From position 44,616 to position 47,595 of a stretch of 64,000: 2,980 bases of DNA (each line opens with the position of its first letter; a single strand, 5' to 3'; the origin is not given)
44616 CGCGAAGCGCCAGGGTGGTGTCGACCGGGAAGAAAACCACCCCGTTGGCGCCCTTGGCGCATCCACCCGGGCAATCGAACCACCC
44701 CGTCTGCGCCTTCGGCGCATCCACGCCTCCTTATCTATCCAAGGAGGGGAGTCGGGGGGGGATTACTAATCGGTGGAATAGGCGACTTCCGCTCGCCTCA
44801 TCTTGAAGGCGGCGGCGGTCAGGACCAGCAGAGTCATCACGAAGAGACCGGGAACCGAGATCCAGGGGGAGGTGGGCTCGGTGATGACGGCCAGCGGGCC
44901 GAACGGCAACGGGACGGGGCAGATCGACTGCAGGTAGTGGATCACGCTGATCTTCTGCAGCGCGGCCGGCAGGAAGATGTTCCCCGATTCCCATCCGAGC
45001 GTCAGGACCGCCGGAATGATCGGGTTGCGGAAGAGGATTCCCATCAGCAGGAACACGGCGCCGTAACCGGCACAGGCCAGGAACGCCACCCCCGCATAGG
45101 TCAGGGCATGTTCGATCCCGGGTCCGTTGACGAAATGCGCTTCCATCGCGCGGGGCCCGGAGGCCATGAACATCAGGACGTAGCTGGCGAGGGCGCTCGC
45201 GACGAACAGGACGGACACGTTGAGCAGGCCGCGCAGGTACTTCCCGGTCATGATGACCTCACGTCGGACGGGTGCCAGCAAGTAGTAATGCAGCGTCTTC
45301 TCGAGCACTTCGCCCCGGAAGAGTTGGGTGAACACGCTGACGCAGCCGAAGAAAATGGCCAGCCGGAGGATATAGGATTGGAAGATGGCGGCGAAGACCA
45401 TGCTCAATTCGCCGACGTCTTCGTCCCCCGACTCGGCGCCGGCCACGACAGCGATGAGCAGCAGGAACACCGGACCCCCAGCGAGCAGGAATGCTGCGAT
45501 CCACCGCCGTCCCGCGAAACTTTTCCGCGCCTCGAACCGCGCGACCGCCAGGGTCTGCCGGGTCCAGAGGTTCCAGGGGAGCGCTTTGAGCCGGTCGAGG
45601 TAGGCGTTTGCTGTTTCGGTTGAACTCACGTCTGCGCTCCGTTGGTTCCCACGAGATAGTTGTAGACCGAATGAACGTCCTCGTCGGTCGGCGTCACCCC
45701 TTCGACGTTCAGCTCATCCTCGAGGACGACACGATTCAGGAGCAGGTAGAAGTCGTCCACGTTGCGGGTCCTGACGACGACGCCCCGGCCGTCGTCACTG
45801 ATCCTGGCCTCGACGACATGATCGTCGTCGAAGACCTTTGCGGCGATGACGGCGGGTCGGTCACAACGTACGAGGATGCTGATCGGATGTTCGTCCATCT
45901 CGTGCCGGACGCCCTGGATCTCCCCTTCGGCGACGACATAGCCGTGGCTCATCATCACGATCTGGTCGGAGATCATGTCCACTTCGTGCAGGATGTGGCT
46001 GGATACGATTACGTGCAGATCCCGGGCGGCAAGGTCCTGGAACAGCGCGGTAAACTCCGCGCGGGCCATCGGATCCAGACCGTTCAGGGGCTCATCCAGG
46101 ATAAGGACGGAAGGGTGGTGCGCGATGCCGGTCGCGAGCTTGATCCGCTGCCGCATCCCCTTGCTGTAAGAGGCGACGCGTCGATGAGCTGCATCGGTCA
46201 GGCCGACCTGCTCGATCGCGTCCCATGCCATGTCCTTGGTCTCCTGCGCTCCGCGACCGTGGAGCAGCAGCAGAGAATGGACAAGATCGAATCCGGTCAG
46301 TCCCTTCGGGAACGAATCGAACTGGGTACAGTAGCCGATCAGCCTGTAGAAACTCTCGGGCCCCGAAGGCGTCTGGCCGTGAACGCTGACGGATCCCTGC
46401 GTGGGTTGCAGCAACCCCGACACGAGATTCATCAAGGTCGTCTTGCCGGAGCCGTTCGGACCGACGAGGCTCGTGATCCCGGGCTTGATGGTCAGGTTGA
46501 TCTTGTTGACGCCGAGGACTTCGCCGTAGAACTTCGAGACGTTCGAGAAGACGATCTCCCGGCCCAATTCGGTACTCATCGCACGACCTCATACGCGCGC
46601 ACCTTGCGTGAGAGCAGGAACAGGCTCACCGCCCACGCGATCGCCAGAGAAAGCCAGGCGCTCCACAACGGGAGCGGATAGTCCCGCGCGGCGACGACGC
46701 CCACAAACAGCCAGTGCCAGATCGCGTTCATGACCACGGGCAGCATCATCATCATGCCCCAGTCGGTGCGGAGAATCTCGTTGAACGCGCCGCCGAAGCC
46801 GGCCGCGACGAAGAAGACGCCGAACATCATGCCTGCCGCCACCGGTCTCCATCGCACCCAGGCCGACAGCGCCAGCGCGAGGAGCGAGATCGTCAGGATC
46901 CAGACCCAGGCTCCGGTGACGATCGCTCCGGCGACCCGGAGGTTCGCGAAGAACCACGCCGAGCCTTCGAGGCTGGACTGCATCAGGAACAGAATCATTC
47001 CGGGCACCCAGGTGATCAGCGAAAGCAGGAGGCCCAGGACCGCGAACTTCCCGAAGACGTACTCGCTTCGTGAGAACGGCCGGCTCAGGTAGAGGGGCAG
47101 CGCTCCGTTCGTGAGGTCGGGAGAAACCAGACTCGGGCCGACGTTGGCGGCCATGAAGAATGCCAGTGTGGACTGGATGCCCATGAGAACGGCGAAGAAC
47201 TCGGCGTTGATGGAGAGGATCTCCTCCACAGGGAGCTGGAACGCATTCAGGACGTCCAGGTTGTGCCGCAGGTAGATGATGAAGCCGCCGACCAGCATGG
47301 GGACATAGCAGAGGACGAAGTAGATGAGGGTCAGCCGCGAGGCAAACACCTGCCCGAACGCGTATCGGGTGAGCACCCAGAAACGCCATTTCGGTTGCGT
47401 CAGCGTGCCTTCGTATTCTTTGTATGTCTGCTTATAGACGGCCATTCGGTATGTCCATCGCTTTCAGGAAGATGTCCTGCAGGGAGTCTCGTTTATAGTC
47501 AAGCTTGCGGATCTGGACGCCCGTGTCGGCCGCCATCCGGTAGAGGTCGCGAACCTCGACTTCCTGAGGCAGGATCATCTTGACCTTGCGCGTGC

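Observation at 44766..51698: ECF sigma factor and a giant zinc-finger/FecR-type anti-sigma factor, co-operonic with a duplicated ABC-2 exporter (two ATPases, two permeases)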

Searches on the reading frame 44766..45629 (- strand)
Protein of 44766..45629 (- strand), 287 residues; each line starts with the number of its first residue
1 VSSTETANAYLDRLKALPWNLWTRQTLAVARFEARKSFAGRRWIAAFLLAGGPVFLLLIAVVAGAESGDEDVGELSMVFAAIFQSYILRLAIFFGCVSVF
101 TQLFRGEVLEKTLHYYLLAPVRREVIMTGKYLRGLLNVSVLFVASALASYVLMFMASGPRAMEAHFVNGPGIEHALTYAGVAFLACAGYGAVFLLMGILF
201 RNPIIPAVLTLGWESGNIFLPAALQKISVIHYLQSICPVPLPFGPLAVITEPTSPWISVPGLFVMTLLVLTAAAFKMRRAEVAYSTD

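Call 4: search_protein_families(library=pfam, proteins=[window:44766-45629:-], max_evalue=0.1)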
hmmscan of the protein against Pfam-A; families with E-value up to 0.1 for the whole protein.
window:44766-45629:- (287 aa): 3 families
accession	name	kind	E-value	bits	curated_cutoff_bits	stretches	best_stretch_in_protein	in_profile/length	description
PF12730.13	ABC2_membrane_4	-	4.7e-06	27.1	27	1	43-211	16-173/179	ABC-2 family transporter protein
PF12679.13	ABC2_membrane_2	-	0.0038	17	27.2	1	28-166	2-152/283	ABC-2 family transporter protein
PF13346.12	ABC2_membrane_5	-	0.012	15.6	25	1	77-189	24-129/205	ABC-2 family transporter protein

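Call 5: search_protein_families(library=ncbifam, proteins=[window:44766-45629:-], max_evalue=0.1)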
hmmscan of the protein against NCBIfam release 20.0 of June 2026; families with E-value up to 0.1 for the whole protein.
window:44766-45629:- (287 aa): 0 families

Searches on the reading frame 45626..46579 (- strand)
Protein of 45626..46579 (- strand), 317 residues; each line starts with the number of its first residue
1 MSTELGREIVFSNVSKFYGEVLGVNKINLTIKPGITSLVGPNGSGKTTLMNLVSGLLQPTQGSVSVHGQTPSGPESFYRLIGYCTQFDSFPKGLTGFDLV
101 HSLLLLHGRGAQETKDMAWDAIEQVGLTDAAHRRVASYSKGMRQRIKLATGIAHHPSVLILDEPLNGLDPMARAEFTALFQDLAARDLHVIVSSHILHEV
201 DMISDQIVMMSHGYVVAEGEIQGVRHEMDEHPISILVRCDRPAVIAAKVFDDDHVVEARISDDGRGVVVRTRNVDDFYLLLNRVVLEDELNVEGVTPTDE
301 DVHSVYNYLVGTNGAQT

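Call 4: search_protein_families(library=pfam, proteins=[window:45626-46579:-], max_evalue=0.1)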
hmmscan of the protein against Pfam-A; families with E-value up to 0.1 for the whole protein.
window:45626-46579:- (317 aa): 12 families
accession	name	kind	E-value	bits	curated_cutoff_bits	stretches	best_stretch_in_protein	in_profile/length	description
PF00005.33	ABC_tran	-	1.7e-29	103.6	25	1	25-166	2-137/137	ABC transporter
PF13304.12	AAA_21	-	2.5e-14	54.5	27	2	133-201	233-304/304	AAA domain, putative AbiEii toxin, Type IV TA system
PF13191.12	AAA_16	-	1.4e-05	26.1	32.6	1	33-191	24-165/167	AAA ATPase domain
PF13476.12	AAA_23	-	2.8e-05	25.3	27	1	26-53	14-39/201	AAA domain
PF02463.25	SMC_N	-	5.2e-05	23.2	40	1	25-51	16-42/220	RecF/RecN/SMC N terminal domain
PF13175.12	AAA_15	-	0.00015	21.9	32.1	1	26-58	16-48/374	AAA ATPase domain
PF13555.12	AAA_29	-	0.00017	21.7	27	1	31-61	19-50/61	P-loop containing region of AAA domain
PF13401.12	AAA_22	-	0.00019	22.2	27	1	33-81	5-54/130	AAA domain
PF03193.22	RsgA_GTPase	-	0.0072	16.6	30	1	23-66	96-139/174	RsgA GTPase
PF13604.12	AAA_30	-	0.011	15.9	27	1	34-72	19-55/191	AAA domain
PF00004.35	AAA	-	0.014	16.3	21.2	0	38-134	3-38/131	ATPase family associated with various cellular activities (AAA)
PF13671.12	AAA_33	-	0.06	14.1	27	0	38-50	4-16/143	AAA domain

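Call 5: search_protein_families(library=ncbifam, proteins=[window:45626-46579:-], max_evalue=0.1)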
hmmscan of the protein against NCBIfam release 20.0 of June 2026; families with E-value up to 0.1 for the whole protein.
window:45626-46579:- (317 aa): 196 families (the best 25 are shown)
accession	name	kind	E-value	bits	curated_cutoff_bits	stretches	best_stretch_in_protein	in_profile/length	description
TIGR01188.1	drrA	subfamily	1.5e-49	169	312.45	1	16-305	1-296/302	daunorubicin resistance ABC transporter, ATP-binding protein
TIGR03522.1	GldA_ABC_ATP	equivalog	6e-42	144.1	402.6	1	9-237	3-232/301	gliding motility-associated ABC transporter ATP-binding subunit GldA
TIGR03740.1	galliderm_ABC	subfamily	9.6e-39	133.3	309.75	1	12-222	4-209/223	lantibiotic protection ABC transporter ATP-binding subunit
TIGR03864.1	PQQ_ABC_ATP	hypoth_equivalog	2e-38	132.2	302.25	1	10-230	3-225/236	ABC transporter, ATP-binding subunit, PQQ-dependent alcohol dehydrogenase system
NF033858.1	ABC2_perm_RbbA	equivalog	3.2e-35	121.3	1050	1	9-228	267-488/909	ribosome-associated ATPase/putative transporter RbbA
TIGR00968.1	3a0106s01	subfamily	1.3e-32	113.3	342.75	1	9-224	1-218/237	sulfate ABC transporter ATP-binding protein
TIGR04521.1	ECF_ATPase_2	equivalog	4.1e-32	111.4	330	1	20-226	17-234/279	energy-coupling factor transporter ATPase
TIGR03873.1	F420-0_ABC_ATP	hypoth_equivalog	4.5e-32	111.3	372.4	1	11-224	4-224/256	putative F420-0 ABC transporter ATP-binding protein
TIGR04406.1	LPS_export_lptB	equivalog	2.4e-31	108.9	240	1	10-224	3-222/239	LPS export ABC transporter ATP-binding protein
NF010060.0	PRK13537.1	equivalog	3.2e-31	108.4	521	1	9-222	16-231/314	nodulation factor ABC transporter ATP-binding protein NodI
TIGR01288.1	nodI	equivalog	4.5e-31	108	424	1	10-224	6-222/303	nodulation factor ABC transporter ATP-binding protein NodI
NF010059.0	PRK13536.1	equivalog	4.7e-31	107.8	549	1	9-223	44-260/342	nodulation factor ABC transporter ATP-binding protein NodI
TIGR01184.1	ntrCD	subfamily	1.7e-30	106.4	291.8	1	25-228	2-206/230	nitrate ABC transporter ATP-binding protein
TIGR01186.1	proV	subfamily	4.5e-30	105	326.6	1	19-219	4-212/363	betaine/proline/choline family ABC transporter ATP-binding protein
NF008449.1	PRK11300.1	equivalog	1.4e-29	103.1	362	2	109-228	125-245/255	high-affinity branched-chain amino acid ABC transporter ATP-binding protein LivG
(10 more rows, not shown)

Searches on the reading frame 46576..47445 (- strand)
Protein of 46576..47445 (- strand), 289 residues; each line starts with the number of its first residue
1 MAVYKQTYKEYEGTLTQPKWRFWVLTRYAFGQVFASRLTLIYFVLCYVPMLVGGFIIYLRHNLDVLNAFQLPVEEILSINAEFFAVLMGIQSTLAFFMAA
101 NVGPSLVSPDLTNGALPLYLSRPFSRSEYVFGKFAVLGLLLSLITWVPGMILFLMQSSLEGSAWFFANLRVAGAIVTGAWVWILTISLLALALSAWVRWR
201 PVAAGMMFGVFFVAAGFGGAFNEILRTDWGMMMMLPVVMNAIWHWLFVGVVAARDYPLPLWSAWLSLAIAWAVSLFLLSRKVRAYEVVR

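Call 4: search_protein_families(library=pfam, proteins=[window:46576-47445:-], max_evalue=0.1)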
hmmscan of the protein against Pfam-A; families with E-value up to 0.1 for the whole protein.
window:46576-47445:- (289 aa): 3 families
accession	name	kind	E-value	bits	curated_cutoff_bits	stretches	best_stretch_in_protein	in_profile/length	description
PF12679.13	ABC2_membrane_2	-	3.9e-07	30.1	27.2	1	57-219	32-200/283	ABC-2 family transporter protein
PF13346.12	ABC2_membrane_5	-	0.00021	21.4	25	1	88-223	36-166/205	ABC-2 family transporter protein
PF14036.11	YlaH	-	0.0038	18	27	1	23-81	15-66/76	YlaH-like protein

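Call 5: search_protein_families(library=ncbifam, proteins=[window:46576-47445:-], max_evalue=0.1)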
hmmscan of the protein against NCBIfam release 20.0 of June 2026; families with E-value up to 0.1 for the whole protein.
window:46576-47445:- (289 aa): 1 family
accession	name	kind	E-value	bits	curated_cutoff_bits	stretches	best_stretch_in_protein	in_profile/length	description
NF047564.1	PSM_export_PmtD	equivalog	0.0002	21.1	220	1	25-163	6-126/242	phenol-soluble modulin export ABC transporter permease subunit PmtD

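Call 47: search_solved_structures(query=window:46576-47445:-, max_evalue=1)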
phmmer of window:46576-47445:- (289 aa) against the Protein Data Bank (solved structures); distinct sequences matched with E-value up to 1: 4.
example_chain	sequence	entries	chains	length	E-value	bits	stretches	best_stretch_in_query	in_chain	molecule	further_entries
2n2c_A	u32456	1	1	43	0.39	13.5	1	203-239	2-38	TAR DNA-binding protein 43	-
8a6i_A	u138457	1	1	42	0.61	12.8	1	205-240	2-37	TAR DNA-binding protein 43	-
9for_o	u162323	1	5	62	0.9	12.3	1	202-236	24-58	TAR DNA-binding protein 43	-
9fof_q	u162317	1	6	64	0.98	12.2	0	202-236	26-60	TAR DNA-binding protein 43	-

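Call 87: find_homologous_proteins(query=window:46576-47445:-, max_evalue=0.001)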
Query window:46576-47445:- (289 aa): 3640 proteins with E <= 0.001 among 8000 candidates; the best 120 are listed.
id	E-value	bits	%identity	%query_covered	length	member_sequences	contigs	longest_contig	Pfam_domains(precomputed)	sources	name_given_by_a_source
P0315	4.8e-184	629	100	100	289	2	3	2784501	PF12679.14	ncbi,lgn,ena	-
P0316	7.1e-160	549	88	100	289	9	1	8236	-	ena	-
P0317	1.2e-149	516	83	100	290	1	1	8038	PF12679.14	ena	-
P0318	5.6e-144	497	78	100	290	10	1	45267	PF12679.14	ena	-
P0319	4.5e-141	488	79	100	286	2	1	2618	PF12679.14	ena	-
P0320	8.0e-140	484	76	100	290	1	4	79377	PF12679.14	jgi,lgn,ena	jgi:ABC-2 type transport system permease protein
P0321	1.8e-139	482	75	100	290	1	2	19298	PF12679.14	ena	-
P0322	1.5e-136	473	75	100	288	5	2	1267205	-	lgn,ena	-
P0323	1.2e-135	470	74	100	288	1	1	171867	PF12679.14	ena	-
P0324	4.3e-135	468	73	100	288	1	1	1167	-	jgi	jgi:ABC-2 type transport system permease protein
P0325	1.2e-129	450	85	87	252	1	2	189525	PF12679.14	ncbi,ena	-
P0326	2.2e-126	439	72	100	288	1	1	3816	PF12679.14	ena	-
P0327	1.1e-118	414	68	100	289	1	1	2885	PF12679.14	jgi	jgi:ABC-2 type transport system permease protein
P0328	8.8e-115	401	81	78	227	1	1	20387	PF12679.14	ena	-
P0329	1.3e-114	401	63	100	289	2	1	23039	PF12679.14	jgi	jgi:ABC-2 type transport system permease protein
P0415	1.9e-83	299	51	100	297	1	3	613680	PF12679.14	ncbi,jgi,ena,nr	ncbi:MAG TPA: ABC transporter permease subunit [Bryobacteraceae bacterium]|nr:ABC transporter permea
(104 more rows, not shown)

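Call 88: find_encoding_contigs(protein=P0315, flank=7000, max_places=3)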
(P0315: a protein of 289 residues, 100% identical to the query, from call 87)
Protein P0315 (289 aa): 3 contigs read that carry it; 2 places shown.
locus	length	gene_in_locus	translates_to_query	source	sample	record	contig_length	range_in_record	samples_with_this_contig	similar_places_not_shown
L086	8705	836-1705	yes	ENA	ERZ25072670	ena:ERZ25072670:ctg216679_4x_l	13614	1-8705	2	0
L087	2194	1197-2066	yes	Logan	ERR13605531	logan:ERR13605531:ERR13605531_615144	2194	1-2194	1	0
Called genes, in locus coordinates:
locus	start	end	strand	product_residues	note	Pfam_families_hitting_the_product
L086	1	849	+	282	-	?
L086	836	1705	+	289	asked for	PF12679:ABC2_membrane_2 (weak)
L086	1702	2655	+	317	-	PF13476:AAA_23 (faint), PF00005:ABC_tran, PF13304:AAA_21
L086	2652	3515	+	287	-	PF12730:ABC2_membrane_4 (weak)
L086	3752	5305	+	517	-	PF01039:Carboxyl_trans, PF03255:ACCA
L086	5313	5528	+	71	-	PF00364:Biotin_lipoyl, PF25917:BSH_RND (weak), PF25919:BSH_CusB (faint), PF25973:BSH_CzcB (faint), PF25997:BSH_YhbJ, PF25984:BSH_YknX (faint)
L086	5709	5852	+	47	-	PF04277:OAD_gamma (weak)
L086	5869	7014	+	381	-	PF03977:OAD_beta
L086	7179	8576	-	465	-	PF00909:Ammonium_transp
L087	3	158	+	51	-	?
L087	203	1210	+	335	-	PF00005:ABC_tran, PF13304:AAA_21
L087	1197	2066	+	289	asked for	PF12679:ABC2_membrane_2 (weak)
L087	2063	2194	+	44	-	?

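Call 89: find_encoding_contigs(protein=P0415, flank=7000, max_places=2)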
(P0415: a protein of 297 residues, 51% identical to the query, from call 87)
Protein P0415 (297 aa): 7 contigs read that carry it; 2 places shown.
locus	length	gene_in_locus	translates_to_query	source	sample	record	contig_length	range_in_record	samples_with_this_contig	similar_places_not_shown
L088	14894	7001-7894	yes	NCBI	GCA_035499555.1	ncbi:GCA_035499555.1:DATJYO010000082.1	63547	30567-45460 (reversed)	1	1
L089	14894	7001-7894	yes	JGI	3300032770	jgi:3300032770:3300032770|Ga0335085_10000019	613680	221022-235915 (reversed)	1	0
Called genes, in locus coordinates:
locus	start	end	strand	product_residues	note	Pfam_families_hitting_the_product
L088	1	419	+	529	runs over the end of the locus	PF00450:Peptidase_S10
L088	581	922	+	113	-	PF00856:SET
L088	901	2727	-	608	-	PF19291:TREH_N, PF00723:Glyco_hydro_15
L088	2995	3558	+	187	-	PF04542:Sigma70_r2, PF08281:Sigma70_r4_2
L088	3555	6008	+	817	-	PF04773:FecR, PF11832:DUF3352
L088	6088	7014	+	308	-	PF00005:ABC_tran, PF13304:AAA_21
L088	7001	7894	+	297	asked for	PF12679:ABC2_membrane_2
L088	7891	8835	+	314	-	PF00005:ABC_tran, PF13304:AAA_21 (weak)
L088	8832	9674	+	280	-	PF12730:ABC2_membrane_4 (weak)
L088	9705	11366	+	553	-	PF02652:Lactate_perm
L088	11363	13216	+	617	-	PF02554:CstA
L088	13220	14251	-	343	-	PF00248:Aldo_ket_red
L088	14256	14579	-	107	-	-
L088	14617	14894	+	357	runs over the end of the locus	PF00724:Oxidored_FMN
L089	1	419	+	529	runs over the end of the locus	PF00450:Peptidase_S10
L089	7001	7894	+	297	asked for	PF12679:ABC2_membrane_2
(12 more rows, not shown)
